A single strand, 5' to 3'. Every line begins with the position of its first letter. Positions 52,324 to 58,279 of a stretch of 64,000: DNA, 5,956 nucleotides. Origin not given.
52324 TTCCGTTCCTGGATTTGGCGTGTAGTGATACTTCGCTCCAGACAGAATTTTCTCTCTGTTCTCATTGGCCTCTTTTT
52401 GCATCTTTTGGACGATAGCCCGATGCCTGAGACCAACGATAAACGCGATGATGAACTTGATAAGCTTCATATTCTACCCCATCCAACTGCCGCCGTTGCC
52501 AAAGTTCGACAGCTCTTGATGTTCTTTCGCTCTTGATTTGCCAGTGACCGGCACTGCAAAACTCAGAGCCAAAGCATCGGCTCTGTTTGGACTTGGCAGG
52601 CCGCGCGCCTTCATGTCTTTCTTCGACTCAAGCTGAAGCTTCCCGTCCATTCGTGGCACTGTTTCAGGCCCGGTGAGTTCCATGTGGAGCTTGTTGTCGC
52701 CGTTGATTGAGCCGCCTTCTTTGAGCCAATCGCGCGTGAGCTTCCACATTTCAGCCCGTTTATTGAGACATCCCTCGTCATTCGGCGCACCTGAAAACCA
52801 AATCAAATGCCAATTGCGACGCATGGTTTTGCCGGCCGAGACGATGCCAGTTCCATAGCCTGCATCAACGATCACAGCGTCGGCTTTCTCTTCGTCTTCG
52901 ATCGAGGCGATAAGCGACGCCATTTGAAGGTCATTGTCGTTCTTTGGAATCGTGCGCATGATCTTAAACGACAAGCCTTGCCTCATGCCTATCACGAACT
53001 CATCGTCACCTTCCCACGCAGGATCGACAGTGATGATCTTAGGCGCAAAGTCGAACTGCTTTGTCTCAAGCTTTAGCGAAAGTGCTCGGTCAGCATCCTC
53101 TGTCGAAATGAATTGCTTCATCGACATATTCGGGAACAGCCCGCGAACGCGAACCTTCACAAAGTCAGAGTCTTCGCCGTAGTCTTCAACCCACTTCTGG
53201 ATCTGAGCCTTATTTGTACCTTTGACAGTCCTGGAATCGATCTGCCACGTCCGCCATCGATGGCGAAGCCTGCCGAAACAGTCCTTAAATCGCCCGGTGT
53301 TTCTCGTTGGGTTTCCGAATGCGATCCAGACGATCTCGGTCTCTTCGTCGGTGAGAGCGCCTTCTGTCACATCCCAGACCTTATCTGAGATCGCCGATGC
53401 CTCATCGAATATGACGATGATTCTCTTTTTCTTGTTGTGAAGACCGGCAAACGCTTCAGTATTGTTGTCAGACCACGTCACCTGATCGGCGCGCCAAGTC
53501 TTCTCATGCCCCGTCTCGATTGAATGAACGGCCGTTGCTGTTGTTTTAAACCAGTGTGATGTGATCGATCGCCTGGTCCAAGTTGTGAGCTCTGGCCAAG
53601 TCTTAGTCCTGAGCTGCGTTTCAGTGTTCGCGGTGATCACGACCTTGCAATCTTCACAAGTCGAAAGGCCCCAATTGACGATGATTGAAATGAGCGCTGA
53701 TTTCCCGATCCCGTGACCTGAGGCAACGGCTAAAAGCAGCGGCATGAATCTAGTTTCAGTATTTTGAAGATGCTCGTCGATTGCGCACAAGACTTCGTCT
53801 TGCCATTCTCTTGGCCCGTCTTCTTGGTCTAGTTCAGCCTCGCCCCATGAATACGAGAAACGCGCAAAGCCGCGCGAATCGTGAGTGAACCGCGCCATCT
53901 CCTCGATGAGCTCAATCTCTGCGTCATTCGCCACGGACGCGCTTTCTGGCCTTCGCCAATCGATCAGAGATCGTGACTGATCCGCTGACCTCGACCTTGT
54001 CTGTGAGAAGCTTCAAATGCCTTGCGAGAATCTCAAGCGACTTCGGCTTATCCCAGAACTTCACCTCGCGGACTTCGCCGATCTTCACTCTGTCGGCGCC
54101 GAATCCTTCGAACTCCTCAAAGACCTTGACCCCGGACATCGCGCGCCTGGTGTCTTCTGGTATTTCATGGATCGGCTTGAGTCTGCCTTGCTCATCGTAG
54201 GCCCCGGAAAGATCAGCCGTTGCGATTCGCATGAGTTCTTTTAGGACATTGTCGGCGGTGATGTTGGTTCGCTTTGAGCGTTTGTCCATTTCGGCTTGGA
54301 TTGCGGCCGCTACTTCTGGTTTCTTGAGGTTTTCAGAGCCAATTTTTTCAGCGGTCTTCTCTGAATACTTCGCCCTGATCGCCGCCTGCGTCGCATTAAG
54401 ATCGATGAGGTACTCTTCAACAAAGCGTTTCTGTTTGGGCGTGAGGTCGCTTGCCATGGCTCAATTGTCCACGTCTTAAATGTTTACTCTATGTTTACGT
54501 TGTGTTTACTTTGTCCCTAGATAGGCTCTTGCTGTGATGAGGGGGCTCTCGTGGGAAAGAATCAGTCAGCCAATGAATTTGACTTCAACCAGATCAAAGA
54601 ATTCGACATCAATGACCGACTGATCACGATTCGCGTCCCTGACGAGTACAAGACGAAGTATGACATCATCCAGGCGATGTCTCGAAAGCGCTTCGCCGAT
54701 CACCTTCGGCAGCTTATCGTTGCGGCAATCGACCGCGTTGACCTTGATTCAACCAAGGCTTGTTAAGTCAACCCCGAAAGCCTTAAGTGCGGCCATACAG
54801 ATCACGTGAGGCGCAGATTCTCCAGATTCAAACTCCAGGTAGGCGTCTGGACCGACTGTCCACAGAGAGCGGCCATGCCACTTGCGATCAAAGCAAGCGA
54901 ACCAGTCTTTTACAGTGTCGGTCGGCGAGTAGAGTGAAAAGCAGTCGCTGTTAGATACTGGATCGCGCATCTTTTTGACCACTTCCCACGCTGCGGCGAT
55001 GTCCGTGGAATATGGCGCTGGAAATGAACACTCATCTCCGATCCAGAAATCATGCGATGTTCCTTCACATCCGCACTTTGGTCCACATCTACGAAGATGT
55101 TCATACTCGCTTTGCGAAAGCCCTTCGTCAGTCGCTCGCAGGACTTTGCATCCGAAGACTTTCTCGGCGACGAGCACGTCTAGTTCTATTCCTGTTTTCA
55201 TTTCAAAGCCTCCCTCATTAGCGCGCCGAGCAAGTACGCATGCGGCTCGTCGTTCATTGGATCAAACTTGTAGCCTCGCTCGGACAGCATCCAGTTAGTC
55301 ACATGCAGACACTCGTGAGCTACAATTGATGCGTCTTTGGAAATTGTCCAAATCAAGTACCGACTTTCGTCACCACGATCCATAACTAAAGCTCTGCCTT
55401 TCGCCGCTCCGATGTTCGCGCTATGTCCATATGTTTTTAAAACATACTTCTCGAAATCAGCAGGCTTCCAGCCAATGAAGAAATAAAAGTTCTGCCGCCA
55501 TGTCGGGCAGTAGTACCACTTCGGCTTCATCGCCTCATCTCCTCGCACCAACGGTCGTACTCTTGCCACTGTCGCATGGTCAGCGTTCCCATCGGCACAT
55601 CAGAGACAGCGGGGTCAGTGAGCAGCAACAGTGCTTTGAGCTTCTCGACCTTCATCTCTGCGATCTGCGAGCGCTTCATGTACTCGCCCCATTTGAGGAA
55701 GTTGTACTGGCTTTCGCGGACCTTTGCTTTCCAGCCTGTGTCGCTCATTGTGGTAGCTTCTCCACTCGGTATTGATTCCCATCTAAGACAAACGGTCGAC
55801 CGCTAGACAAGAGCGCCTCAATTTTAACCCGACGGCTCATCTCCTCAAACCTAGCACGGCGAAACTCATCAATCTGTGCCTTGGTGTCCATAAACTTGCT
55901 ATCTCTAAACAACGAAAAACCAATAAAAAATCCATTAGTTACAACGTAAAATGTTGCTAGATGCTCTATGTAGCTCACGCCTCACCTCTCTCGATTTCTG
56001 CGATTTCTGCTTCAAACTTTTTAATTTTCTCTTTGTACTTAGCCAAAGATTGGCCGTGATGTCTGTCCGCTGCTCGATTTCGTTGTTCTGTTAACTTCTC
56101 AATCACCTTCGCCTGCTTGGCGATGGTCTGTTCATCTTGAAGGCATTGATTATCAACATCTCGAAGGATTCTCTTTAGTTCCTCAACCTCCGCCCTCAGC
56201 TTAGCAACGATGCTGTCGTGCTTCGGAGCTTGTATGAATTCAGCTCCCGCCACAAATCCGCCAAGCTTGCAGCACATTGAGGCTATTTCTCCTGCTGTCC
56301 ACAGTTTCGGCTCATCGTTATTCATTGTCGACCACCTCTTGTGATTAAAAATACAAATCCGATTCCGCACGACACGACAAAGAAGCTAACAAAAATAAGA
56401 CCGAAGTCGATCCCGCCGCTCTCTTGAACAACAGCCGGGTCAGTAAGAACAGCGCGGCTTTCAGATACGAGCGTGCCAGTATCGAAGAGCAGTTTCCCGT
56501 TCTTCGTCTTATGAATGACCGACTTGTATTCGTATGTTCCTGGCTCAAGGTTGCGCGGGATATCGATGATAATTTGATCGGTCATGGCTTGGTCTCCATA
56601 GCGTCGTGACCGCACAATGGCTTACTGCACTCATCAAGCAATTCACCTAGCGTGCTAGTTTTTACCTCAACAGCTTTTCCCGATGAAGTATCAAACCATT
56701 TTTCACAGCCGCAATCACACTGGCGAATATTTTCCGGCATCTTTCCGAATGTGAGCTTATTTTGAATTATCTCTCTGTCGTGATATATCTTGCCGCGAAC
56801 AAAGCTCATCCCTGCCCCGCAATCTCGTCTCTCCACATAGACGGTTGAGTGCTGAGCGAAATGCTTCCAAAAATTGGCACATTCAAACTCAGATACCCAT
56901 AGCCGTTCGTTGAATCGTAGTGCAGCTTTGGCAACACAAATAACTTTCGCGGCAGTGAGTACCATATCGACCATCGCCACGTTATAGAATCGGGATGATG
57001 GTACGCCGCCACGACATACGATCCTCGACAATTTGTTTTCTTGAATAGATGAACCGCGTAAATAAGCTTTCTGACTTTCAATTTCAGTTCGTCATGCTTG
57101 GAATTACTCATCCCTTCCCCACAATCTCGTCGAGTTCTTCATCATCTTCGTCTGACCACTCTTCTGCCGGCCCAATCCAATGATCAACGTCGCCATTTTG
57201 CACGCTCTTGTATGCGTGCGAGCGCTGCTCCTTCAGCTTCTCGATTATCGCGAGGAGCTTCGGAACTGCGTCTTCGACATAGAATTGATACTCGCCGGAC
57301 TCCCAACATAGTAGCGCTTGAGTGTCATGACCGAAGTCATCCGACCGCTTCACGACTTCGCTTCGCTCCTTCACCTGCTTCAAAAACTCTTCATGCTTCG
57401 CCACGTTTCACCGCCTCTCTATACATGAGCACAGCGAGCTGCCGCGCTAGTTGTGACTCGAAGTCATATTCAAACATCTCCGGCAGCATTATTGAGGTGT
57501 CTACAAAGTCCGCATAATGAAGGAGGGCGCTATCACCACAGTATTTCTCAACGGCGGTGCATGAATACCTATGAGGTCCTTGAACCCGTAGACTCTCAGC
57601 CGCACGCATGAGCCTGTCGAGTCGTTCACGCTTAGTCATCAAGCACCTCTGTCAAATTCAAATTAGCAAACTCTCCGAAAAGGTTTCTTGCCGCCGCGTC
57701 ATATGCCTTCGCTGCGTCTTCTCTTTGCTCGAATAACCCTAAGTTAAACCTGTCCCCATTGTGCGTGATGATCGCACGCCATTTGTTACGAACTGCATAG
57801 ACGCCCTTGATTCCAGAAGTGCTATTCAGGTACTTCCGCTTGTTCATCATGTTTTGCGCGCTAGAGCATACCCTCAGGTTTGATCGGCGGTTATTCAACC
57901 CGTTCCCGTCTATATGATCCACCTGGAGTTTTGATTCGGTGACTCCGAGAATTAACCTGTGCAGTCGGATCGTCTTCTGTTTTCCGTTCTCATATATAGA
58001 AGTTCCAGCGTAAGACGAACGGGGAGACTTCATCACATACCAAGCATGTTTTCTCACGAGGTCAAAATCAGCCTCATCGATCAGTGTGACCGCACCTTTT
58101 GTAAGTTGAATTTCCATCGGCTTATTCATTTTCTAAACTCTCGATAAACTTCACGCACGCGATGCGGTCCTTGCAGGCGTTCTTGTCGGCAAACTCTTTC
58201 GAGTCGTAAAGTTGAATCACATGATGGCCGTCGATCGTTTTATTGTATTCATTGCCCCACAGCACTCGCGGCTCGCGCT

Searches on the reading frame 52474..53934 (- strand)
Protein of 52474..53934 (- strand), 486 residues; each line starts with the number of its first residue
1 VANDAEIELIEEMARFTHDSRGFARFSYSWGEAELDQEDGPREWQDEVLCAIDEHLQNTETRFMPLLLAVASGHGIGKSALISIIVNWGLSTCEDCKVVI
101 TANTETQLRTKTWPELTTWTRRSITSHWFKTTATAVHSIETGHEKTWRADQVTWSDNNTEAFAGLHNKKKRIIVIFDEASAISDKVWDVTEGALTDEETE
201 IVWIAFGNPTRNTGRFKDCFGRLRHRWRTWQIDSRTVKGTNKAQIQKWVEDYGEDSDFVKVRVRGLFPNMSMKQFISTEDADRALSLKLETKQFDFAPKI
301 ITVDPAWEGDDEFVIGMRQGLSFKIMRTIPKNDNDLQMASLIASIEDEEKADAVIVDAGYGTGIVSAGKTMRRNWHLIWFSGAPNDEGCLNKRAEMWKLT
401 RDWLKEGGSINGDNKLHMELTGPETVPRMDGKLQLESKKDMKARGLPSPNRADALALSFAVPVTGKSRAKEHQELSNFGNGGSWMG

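Call 20: search_protein_families(library=pfam, proteins=[window:52474-53934:-], max_evalue=0.001)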
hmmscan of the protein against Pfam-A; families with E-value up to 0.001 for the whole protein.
window:52474-53934:- (486 aa): 0 families

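Call 76: find_homologous_proteins(query=window:52474-53934:-, max_evalue=1e-30)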
Query window:52474-53934:- (486 aa): 8000 proteins with E <= 1e-30 among 8000 candidates; the best 120 are listed.
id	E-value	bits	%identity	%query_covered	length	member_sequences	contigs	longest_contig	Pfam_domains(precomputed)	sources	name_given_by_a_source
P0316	0.0e+0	1088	96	100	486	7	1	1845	-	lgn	-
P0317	0.0e+0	1046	93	100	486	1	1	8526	-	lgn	-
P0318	4.9e-268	907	79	99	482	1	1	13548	-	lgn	-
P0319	6.7e-243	824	72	100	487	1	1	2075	-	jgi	jgi:hypothetical protein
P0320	4.8e-241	818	72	99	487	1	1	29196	-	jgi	jgi:hypothetical protein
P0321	2.5e-239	813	71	98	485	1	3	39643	-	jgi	jgi:hypothetical protein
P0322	3.2e-239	812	71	100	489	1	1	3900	-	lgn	-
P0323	1.0e-238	811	70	100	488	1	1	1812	-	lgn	-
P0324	1.4e-237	807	72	99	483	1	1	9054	-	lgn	-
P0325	2.0e-237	806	73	97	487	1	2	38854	-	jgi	jgi:hypothetical protein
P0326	3.4e-236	802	71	99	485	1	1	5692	-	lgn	-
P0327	1.4e-235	800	69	100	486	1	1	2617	-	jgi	jgi:hypothetical protein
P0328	4.2e-235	799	69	100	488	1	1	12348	-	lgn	-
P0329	1.2e-234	797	70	99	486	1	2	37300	-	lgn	-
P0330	4.9e-234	795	70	99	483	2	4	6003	-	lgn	-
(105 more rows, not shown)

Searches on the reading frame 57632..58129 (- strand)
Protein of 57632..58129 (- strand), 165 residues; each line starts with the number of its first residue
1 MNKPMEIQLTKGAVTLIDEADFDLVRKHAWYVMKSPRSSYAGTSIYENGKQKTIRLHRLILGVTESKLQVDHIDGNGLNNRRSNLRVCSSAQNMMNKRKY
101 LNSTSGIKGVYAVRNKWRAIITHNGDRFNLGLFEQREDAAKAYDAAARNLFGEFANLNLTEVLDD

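Call 15: search_protein_families(library=pfam, proteins=[window:57632-58129:-], max_evalue=0.01)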
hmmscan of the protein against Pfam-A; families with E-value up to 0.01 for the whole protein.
window:57632-58129:- (165 aa): 2 families
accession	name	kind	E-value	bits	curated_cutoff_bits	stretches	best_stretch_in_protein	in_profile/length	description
PF13392.12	HNH_3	-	3.6e-09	36.5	24.8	1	62-95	13-46/46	HNH endonuclease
PF00847.26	AP2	-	3.9e-08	33.9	33.3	1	105-152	1-53/54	AP2 domain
